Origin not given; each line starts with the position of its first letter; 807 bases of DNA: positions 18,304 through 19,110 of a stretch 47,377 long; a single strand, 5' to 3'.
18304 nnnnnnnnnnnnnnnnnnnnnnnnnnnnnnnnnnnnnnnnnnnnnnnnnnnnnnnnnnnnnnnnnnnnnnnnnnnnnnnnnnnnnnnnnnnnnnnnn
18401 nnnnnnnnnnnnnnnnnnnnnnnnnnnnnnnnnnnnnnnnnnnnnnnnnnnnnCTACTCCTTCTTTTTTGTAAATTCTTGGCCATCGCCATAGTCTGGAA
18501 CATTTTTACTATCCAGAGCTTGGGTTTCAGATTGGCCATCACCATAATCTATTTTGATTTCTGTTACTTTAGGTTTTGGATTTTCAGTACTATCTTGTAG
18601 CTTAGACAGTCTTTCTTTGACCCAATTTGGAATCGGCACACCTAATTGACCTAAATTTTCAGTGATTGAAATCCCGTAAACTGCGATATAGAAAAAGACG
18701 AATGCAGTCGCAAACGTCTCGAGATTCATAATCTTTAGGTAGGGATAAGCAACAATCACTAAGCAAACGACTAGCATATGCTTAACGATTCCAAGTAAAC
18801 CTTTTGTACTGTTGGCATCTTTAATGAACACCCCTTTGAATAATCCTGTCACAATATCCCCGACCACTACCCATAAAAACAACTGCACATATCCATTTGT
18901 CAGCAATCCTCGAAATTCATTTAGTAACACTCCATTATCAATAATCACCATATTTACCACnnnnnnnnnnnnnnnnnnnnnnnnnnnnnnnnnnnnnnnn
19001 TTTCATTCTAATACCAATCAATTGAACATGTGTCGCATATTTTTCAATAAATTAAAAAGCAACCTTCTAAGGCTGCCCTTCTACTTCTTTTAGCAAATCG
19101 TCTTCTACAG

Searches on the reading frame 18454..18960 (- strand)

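Call 74: search_protein_families(library=pfam, proteins=[window:18454-18960:-], max_evalue=0.01)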
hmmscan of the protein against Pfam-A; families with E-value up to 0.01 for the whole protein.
window:18454-18960:- (168 aa): 1 family
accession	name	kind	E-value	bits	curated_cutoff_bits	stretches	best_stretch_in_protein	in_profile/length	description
PF05105.17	Phage_holin_4_1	-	6.5e-23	81.5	22.2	1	22-123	11-116/116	Bacteriophage holin family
